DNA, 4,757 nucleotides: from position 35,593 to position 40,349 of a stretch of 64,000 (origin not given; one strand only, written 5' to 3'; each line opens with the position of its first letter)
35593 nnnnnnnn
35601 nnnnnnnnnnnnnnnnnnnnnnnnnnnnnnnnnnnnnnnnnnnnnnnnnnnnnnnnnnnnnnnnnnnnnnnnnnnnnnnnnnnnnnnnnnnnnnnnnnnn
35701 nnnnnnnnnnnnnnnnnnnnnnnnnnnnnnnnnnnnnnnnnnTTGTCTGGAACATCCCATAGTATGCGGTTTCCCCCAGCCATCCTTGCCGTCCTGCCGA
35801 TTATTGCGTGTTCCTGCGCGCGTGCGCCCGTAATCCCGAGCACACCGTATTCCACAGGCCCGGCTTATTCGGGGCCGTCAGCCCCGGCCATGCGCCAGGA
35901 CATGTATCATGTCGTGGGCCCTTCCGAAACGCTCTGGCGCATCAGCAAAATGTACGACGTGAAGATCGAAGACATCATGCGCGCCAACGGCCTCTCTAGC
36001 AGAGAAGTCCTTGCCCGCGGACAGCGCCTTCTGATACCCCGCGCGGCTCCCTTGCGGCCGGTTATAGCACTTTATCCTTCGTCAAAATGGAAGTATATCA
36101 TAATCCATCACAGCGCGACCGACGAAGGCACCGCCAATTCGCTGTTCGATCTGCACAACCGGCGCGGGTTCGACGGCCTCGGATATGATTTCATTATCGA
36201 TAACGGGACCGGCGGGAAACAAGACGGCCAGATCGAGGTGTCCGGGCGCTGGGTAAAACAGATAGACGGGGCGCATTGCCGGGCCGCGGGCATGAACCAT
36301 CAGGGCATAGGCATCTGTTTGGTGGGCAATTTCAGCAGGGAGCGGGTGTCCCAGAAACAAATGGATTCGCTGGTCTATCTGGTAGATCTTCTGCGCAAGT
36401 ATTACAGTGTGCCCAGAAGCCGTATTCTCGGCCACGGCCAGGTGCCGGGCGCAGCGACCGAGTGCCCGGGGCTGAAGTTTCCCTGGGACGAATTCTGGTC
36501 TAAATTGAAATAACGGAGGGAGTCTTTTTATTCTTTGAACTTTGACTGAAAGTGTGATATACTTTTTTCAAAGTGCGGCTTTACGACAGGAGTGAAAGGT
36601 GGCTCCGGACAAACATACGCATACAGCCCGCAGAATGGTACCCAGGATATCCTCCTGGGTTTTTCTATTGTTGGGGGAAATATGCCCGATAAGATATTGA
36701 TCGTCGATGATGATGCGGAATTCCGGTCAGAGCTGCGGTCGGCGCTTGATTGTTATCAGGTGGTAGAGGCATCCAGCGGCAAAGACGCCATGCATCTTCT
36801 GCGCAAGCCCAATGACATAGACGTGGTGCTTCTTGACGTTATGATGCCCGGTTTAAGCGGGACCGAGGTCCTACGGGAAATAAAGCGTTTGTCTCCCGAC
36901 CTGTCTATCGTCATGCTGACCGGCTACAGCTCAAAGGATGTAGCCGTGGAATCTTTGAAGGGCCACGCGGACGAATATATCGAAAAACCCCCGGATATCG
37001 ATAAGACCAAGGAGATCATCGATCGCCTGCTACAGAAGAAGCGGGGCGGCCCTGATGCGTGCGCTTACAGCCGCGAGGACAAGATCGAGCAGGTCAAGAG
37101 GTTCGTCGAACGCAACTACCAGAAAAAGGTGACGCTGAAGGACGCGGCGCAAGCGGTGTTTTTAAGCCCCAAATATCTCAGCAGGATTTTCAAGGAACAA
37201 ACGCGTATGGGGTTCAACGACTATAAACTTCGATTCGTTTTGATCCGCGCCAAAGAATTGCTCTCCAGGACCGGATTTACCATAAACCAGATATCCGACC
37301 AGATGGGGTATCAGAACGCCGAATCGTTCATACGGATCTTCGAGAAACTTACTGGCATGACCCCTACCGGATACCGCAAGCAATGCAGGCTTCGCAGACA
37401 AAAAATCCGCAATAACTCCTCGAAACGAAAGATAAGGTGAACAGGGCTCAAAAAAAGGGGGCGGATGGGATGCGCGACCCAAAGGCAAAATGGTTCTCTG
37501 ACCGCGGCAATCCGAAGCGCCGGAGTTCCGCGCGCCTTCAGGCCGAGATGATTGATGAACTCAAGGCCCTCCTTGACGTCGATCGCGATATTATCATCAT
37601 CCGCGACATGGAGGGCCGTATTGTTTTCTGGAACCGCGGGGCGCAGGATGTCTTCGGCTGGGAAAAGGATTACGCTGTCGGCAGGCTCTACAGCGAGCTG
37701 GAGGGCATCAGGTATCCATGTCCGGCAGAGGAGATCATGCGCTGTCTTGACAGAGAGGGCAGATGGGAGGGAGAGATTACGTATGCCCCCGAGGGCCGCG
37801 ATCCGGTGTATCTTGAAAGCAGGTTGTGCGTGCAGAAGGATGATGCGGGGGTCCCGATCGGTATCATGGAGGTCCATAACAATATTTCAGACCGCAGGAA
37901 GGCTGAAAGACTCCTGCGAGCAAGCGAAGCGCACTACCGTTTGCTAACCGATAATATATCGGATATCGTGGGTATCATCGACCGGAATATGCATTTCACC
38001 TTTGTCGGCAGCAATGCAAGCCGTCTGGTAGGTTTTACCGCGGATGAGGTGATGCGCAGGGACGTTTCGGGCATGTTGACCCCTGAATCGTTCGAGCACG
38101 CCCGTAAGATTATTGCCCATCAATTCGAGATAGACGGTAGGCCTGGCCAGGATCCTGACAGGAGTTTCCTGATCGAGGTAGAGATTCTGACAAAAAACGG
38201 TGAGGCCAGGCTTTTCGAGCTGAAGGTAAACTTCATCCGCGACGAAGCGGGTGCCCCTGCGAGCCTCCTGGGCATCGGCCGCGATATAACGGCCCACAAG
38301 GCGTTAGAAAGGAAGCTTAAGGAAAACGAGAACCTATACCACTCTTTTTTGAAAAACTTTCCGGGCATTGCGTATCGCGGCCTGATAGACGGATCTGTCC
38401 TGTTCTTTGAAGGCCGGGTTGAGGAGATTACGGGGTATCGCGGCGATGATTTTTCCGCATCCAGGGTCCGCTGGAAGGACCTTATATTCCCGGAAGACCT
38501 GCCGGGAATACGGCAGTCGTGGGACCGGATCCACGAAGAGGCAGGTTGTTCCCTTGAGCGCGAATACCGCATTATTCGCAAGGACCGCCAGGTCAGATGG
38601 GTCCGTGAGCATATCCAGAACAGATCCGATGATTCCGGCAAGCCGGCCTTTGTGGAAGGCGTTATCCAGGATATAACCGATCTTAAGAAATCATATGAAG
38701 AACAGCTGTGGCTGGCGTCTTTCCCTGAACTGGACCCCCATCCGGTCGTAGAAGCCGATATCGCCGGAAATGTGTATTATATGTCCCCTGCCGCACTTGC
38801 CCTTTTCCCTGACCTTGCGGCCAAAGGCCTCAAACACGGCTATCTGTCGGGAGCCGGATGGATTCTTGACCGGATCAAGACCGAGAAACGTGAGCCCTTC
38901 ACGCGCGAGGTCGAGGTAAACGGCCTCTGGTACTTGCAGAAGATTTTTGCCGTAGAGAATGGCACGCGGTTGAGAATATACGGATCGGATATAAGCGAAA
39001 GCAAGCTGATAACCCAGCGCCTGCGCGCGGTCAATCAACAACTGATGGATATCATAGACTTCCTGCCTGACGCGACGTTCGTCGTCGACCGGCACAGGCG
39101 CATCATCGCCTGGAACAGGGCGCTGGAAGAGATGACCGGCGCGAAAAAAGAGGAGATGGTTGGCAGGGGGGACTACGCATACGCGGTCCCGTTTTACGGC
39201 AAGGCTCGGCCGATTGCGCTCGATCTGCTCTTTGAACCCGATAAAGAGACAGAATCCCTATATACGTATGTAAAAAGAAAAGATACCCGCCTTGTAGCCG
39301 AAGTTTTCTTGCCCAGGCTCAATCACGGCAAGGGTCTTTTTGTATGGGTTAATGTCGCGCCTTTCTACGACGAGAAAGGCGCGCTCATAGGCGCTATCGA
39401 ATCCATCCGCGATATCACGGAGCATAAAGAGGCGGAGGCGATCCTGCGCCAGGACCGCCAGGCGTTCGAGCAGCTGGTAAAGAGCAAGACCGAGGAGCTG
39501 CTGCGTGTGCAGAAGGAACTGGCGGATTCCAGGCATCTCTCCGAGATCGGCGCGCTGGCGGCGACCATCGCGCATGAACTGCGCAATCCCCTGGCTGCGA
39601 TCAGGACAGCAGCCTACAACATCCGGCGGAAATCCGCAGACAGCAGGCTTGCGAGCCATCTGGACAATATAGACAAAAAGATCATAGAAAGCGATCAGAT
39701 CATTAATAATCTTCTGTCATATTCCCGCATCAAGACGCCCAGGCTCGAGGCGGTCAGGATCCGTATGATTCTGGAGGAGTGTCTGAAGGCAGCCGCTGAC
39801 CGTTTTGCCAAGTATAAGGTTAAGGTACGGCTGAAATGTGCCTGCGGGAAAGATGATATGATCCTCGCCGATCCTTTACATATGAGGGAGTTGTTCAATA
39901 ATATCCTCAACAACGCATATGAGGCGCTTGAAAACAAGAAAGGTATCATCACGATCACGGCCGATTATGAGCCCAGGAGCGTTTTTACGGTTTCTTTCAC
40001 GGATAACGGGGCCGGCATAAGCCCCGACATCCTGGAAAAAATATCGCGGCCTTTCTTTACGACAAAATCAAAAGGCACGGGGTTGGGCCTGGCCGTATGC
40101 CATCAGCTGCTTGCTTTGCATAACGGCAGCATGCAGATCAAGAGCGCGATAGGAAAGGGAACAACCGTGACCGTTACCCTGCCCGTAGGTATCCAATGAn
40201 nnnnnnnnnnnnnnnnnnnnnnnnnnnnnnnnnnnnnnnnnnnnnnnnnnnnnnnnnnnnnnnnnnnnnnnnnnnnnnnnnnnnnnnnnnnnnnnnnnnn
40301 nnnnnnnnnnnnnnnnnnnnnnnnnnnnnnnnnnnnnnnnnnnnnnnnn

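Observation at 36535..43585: Seven-gene signalling cluster mixing canonical and degenerate two-component parts and ending in a diguanylate cyclase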

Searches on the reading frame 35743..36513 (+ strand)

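Call 50: search_protein_families(library=pfam, proteins=[window:35743-36513:+], max_evalue=0.0001)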
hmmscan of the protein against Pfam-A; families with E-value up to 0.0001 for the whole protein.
window:35743-36513:+ (256 aa): 2 families
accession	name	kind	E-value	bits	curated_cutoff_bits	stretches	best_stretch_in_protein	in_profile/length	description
PF01510.30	Amidase_2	-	5.7e-18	66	26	1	114-243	3-130/131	N-acetylmuramoyl-L-alanine amidase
PF01476.26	LysM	-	5.6e-11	42.7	20.9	1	56-99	1-43/43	LysM domain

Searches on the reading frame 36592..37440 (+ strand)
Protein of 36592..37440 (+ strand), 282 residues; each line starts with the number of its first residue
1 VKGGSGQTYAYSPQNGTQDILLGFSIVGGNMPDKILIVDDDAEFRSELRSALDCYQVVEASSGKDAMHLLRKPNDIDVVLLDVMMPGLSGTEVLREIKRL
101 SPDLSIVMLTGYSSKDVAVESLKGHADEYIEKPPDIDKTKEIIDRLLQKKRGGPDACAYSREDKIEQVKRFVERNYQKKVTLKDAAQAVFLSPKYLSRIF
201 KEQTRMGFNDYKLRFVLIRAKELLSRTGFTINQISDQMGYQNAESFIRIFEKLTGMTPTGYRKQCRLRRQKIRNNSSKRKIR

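Call 3: search_protein_families(library=pfam, proteins=[window:36592-37440:+], max_evalue=0.01)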
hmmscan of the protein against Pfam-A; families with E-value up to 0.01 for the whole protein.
window:36592-37440:+ (282 aa): 4 families
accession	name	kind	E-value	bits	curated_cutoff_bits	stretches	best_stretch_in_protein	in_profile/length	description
PF00072.30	Response_reg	-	1e-25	90.5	30.2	1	35-143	1-110/111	Response regulator receiver domain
PF12833.13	HTH_18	-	1.8e-20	73.5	33.6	1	186-264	2-80/80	Helix-turn-helix domain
PF00165.29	HTH_AraC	-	1.6e-16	60.4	26.6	2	227-263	7-42/42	Bacterial regulatory helix-turn-helix proteins, AraC family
PF03709.21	OKR_DC_1_N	-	0.00049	20.8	29.3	1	47-131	8-91/111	Orn/Lys/Arg decarboxylase, N-terminal domain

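Call 4: search_protein_families(library=ncbifam, proteins=[window:36592-37440:+], max_evalue=0.01)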
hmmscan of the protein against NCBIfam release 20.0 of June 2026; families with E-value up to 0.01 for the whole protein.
window:36592-37440:+ (282 aa): 128 families (the best 25 are shown)
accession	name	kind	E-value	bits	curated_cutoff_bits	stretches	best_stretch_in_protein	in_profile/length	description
NF047455.1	TF_Staph_AryK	equivalog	8.1e-24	83.9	850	1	160-279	154-273/759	transcriptional regulator AryK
NF047788.1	TransRegPocR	equivalog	1.9e-23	83.2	500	1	148-265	174-291/296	transcriptional regulator PocR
NF008469.0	PRK11361.1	equivalog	3.2e-20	72.2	714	1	33-150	5-123/461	acetoacetate metabolism transcriptional regulator AtoC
NF053512.1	nitric_RR_NosR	exception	2.2e-19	69.8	400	1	35-151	1-119/422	response regulator c-di-GMP phosphodiesterase, NosR family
NF007860.0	PRK10572.1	equivalog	6.6e-19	67.9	208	1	147-267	167-287/292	arabinose operon transcriptional regulator AraC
NF007689.0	PRK10365.1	equivalog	1.8e-18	66.6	760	1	34-150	7-124/441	sigma-54-dependent response regulator transcription factor ZraR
TIGR01818.1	ntrC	equivalog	4e-18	65.5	558.6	1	35-152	1-119/463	nitrogen regulation protein NR(I)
NF040689.1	MtrAB_MtrA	equivalog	1.9e-17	63.4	300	1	35-152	1-115/219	MtrAB system response regulator MtrA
NF007135.0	PRK09581.1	equivalog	2.7e-17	62.7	474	1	32-133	2-106/457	PleD family two-component system response regulator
NF053854.1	RespRegPhoBBctds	equivalog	4.6e-17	62.1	270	1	35-185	1-152/225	two-component system response regulator PhoB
NF045944.1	ResRegRpaBCyano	equivalog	4.9e-17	62.1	330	1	36-183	1-148/229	response regulator transcription factor RpaB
TIGR02154.1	PhoB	equivalog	9.5e-17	61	296.2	1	32-148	2-118/226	phosphate regulon transcriptional regulator PhoB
NF041946.1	LuxO_transreg_Vib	equivalog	3e-16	59.3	800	1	56-175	22-139/463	quorum-sensing sigma-54 dependent transcriptional regulator LuxO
NF006900.1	PRK09390.1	equivalog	5.7e-16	58.7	255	1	34-174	6-146/203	response regulator FixJ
NF049932.1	TranspRegBtr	equivalog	9.4e-16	57.4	900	1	162-271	163-269/531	bacillibactin transport transcriptional regulator Btr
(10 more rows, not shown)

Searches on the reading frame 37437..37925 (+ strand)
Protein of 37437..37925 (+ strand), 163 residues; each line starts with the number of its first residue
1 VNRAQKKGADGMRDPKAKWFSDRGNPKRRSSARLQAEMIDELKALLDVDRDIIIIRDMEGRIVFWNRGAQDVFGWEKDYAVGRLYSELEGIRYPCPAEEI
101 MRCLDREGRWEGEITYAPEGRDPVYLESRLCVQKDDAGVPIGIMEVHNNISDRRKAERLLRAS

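Call 21: search_protein_families(library=pfam, proteins=[window:37437-37925:+], max_evalue=1)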
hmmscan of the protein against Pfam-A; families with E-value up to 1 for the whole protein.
window:37437-37925:+ (163 aa): 6 families
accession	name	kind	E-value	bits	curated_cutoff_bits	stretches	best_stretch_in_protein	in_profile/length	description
PF08448.16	PAS_4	-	3.4e-08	34.1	23.1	1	47-154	2-109/110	PAS fold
PF13426.13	PAS_9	-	9.7e-07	29.5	27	1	51-152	2-103/103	PAS domain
PF00989.32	PAS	-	1.4e-06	28.7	22.6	1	42-139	3-102/113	PAS fold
PF13188.13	PAS_8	-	5.2e-05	23.4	21.8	1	51-99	12-56/65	PAS domain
PF08447.18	PAS_3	-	0.0017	19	25.6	1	62-144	1-86/89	PAS fold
PF01725.21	Ham1p_like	-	0.0062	16.9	22.5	1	107-161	130-184/186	Ham1 family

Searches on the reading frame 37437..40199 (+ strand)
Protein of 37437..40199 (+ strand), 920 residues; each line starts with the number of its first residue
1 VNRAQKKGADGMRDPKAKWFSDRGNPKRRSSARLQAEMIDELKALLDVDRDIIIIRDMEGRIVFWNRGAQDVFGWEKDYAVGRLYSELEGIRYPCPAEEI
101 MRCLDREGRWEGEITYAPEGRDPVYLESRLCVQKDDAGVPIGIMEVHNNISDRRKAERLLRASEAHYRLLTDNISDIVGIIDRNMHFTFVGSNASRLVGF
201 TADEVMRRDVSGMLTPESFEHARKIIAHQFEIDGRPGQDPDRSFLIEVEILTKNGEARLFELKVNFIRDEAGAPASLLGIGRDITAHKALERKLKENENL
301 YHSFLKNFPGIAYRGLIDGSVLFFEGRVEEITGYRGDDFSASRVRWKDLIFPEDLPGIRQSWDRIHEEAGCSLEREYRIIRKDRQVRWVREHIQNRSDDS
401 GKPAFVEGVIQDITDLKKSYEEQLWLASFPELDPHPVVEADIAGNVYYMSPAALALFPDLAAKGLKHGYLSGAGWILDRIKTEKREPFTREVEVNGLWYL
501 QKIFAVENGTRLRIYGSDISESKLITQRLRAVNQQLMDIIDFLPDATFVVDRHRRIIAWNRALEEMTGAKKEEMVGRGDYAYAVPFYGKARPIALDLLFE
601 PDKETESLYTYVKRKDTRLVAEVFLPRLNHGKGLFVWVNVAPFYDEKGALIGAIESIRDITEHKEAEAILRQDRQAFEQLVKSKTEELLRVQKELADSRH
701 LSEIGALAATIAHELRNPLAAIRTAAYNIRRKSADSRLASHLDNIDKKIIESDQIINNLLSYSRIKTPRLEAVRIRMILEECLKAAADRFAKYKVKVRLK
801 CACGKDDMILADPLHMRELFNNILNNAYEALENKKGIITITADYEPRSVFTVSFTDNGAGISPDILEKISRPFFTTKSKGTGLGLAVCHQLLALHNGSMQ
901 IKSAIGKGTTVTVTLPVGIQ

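Call 3: search_protein_families(library=pfam, proteins=[window:37437-40199:+], max_evalue=0.01)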
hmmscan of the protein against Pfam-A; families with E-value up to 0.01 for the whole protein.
window:37437-40199:+ (920 aa): 13 families
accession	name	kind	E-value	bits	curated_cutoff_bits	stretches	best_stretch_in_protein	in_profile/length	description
PF08447.18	PAS_3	-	9.6e-34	116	25.6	2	322-410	2-89/89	PAS fold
PF08448.16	PAS_4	-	5.6e-33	113.9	23.1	3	543-664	4-109/110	PAS fold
PF00989.32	PAS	-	5.4e-30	104.1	22.6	3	165-284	1-113/113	PAS fold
PF13426.13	PAS_9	-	2.4e-29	102.1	27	3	544-662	1-103/103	PAS domain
PF02518.31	HATPase_c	-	1.5e-24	87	26.4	1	812-917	2-109/111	Histidine kinase-, DNA gyrase B-, and HSP90-like ATPase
PF13188.13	PAS_8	-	7e-14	51.6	21.8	2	535-574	2-43/65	PAS domain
PF00512.31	HisKA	-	2.7e-12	47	26.9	1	705-767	3-65/66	His Kinase A (phospho-acceptor) domain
PF14501.12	HATPase_c_5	-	0.00026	21.3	22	1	816-904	6-91/102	GHKL domain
PF13581.12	HATPase_c_2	-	0.00055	20.4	27.4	1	816-913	36-125/127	Histidine kinase-like ATPase domain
PF12860.13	PAS_7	-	0.00078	20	27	0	544-572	5-33/115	PAS fold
PF17765.7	MLTR_LBD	-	0.0057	17.2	26.3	0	532-572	1-42/168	MmyB-like transcription regulator ligand binding domain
PF14598.12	PAS_11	-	0.0063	16.9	25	0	316-389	9-79/109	PAS domain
PF13589.12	HATPase_c_3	-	0.0098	16.4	25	0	822-875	9-59/137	Histidine kinase-, DNA gyrase B-, and HSP90-like ATPase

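Call 4: search_protein_families(library=ncbifam, proteins=[window:37437-40199:+], max_evalue=0.01)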
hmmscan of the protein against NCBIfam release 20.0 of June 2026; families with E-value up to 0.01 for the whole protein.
window:37437-40199:+ (920 aa): 91 families (the best 25 are shown)
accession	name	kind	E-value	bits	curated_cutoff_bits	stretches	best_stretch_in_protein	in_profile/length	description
NF008468.0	PRK11360.1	equivalog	3.3e-68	230.5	646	2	687-918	379-609/616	two-component system sensor histidine kinase AtoS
TIGR00229.1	sensory_box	domain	2.5e-55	186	22.9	4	161-294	1-126/126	PAS domain S-box protein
NF041777.1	sens_FixL_Rhizob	equivalog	7.7e-55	186.4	850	5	688-918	246-482/485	sensor protein FixL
NF052573.1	HisKinEspAMyxo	equivalog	2.1e-54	184.8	1400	3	505-917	227-611/755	serine histidine kinase EspA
NF007688.0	PRK10364.1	equivalog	1.6e-40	139.2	479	1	691-919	227-453/460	two-component system sensor histidine kinase ZraS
NF010411.0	PRK13837.1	equivalog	1.6e-36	125.7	647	1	682-917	428-675/828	two-component system VirA-like sensor kinase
NF053867.1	SprKinKinDBac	equivalog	1.9e-36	125.6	775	1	696-917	278-497/500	sporulation kinase KinD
NF046044.1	PnpS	equivalog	2.7e-36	125.4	400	1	663-916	130-390/390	two-component system histidine kinase PnpS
NF008302.0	PRK11091.1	equivalog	4.3e-36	124.4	838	2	520-917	141-505/779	aerobic respiration two-component sensor histidine kinase ArcB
NF052574.1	HisKinEspCMyxo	equivalog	1.2e-35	123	1200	2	549-917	303-637/785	serine histidine kinase EspC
TIGR02966.1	phoR_proteo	equivalog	1.5e-33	116.3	334.2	1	669-914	78-332/333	phosphate regulon sensor histidine kinase PhoR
NF047497.1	HK_LIC_12097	equivalog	6.1e-32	110.8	500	1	682-917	135-366/367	LIC_12097 family sensor histidine kinase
NF041880.1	EPS_EpsF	equivalog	4.9e-31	107.8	900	2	710-916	280-492/492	response regulator EpsF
NF045595.1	HK_scytonemin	equivalog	3.9e-30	104.8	865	2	690-917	400-635/637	scytonemin biosynthesis sensor histidine kinase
NF047874.1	MASE3_PAS_HK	subfamily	1e-29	103.8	560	2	520-917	251-625/655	MASE3 domain-containing sensor histidine kinase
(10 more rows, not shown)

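Call 71: find_homologous_proteins(query=window:37470-40196:+, max_evalue=1e-40)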
Query window:37470-40196:+ (909 aa): 76 proteins with E <= 1e-40 among 8000 candidates.
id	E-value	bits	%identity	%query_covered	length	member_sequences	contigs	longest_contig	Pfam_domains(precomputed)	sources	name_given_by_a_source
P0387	0.0e+0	1846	88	100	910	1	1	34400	PF08447.19,PF13426.14,PF13188.14,PF08448.17,PF02518.32,PF00512.32,PF00989.32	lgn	-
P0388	0.0e+0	1838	100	89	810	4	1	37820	PF08447.19,PF13426.14,PF13188.14,PF08448.17,PF00512.32,PF00989.32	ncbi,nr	ncbi:MAG TPA: PAS domain S-box protein, partial [Candidatus Omnitrophota bacterium]|nr:PAS domain S-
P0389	0.0e+0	1497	72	99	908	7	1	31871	PF08447.19,PF13426.14,PF13188.14,PF08448.17,PF02518.32,PF00512.32,PF00989.32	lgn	-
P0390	0.0e+0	1337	64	99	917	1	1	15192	PF08447.19,PF13426.14,PF13188.14,PF08448.17,PF02518.32,PF00512.32,PF00989.32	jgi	jgi:PAS domain S-box-containing protein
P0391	0.0e+0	1302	63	98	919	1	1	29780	PF08447.19,PF13426.14,PF13188.14,PF08448.17,PF02518.32,PF00512.32,PF00989.32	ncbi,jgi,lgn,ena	ncbi:MAG: PAS domain S-box protein [Candidatus Omnitrophota bacterium]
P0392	0.0e+0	1222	60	99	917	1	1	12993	PF08447.19,PF13426.14,PF13188.14,PF08448.17,PF02518.32,PF00512.32,PF00989.32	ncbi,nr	ncbi:MAG: PAS domain S-box protein [Candidatus Omnitrophica bacterium]|nr:PAS domain S-box protein [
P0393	0.0e+0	1131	60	85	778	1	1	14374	PF08447.19,PF13426.14,PF13188.14,PF08448.17,PF02518.32,PF00512.32,PF00989.32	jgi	jgi:PAS domain S-box-containing protein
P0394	4.0e-282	956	75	60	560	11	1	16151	PF08447.19,PF13426.14,PF13188.14,PF08448.17,PF02518.32,PF00512.32,PF00989.32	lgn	-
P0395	3.8e-260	884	51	87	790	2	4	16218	PF08447.19,PF13426.14,PF13188.14,PF08448.17,PF02518.32,PF00512.32,PF00989.32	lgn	-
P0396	1.5e-197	677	62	44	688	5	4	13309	PF08447.19,PF13426.14,PF13188.14,PF12860.14,PF08448.17,PF02518.32,PF00512.32,PF00989.32,PF14501.13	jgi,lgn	jgi:PAS domain S-box-containing protein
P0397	9.2e-126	439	23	95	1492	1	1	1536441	PF08447.19,PF13426.14,PF13188.14,PF08448.17,PF02518.32,PF00989.32,PF00072.31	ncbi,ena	-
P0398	1.5e-112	395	24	61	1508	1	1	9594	PF13596.13,PF08447.19,PF13426.14,PF13188.14,PF12860.14,PF24820.2,PF08348.19,PF08448.17,PF07216.18,PF00989.32,PF14598.13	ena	-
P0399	2.2e-85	305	32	28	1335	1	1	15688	PF08447.19,PF13426.14,PF13188.14,PF24820.2,PF08448.17,PF00989.32,PF14598.13,PF07228.18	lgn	-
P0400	3.6e-83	298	35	43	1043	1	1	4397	PF08447.19,PF13426.14,PF13188.14,PF13185.13,PF08448.17,PF02518.32,PF00512.32,PF00989.32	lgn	-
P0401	6.7e-80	287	24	96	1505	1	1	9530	PF13426.14,PF13188.14,PF13185.13,PF17765.8,PF00072.31,PF13596.13,PF08447.19,PF12860.14,PF01590.33,PF08448.17,PF02518.32,PF00989.32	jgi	jgi:PAS domain S-box-containing protein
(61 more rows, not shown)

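Call 84: predict_structure(alignment_id=A6)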
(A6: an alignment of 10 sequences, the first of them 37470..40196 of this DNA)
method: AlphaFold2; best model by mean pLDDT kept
length: 909 residues; sequences in the alignment: 10
mean_pLDDT: 72.0   pTM: 0.31
mean pLDDT of the five models: 72.0, 69.5, 66.4, 65.8, 62.5
residues with pLDDT >= 90: 31; 70-90: 535; 50-70: 250; < 50: 93
segments of 3 or more residues with pLDDT < 50: 1-20, 36-38, 572-578, 656-694, 859-872
pLDDT, mean of each block of 10 residues (from residue 1): 31 40 55 53 83 84 85 85 81 81 82 85 76 83 57 53 76 82 82 84 89 86 63 88 88 80 82 80 66 69 82 85 87 87 84 82 90 90 82 86 73 54 75 79 81 81 70 67 78 73 76 52 62 77 77 74 61 46 73 67 79 67 77 78 81 53 45 46 41 51 58 63 59 59 56 65 84 72 74 80 83 74 78 83 80 58 39 64 81 79 74
secondary structure, 60 per line:
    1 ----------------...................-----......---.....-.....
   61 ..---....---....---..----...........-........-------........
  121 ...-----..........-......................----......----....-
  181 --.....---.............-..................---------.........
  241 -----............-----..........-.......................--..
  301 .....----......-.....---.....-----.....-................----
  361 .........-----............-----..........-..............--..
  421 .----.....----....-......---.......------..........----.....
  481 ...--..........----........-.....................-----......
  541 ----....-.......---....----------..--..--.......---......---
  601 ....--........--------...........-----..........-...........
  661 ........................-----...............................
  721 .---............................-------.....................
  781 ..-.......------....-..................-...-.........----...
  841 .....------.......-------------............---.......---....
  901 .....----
elements in order (helices of 4 or more, strands of 3 or more residues): H17-35 E41-46 E50-54 H56-62 H66-69 H86-96 E98-105 E113-123 E129-138 H140-161 E166-171 E176-179 H183-187 H191-202 H205-222 E232-240 E246-257 E263-272 H274-296 E299-305 E310-315 H317-321 H325-329 H335-338 H341-356 E361-369 E375-386 E392-401 H403-416 E426-430 E435-438 H440-445 H449-455 H462-471 E476-483 E486-495 E500-507 H509-529 E535-540 E545-548 H550-556 H560-563 H582-588 H592-597 E601-604 E607-614 E623-633 E639-648 H650-684 H690-721 H725-752 E760-763 H764-782 E784-790 E797-800 H802-819 E825-833 E838-845 H852-858 H872-883 E887-893 E897-905

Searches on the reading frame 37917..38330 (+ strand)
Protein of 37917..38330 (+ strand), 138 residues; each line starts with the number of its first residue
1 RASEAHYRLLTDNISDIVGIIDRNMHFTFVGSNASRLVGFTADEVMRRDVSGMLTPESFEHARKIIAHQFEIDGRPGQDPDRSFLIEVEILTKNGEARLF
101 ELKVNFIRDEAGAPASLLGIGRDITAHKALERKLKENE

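Call 21: search_protein_families(library=pfam, proteins=[window:37917-38330:+], max_evalue=1)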
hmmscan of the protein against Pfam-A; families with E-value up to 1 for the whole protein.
window:37917-38330:+ (138 aa): 4 families
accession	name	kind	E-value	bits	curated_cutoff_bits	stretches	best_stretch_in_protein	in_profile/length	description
PF00989.32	PAS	-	1e-09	38.8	22.6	1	5-124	1-113/113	PAS fold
PF08448.16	PAS_4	-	6.5e-08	33.2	23.1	1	12-128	2-109/110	PAS fold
PF13426.13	PAS_9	-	1.2e-06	29.2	27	1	18-126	4-103/103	PAS domain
PF08447.18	PAS_3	-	5e-06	27.1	25.6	1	29-120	3-88/89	PAS fold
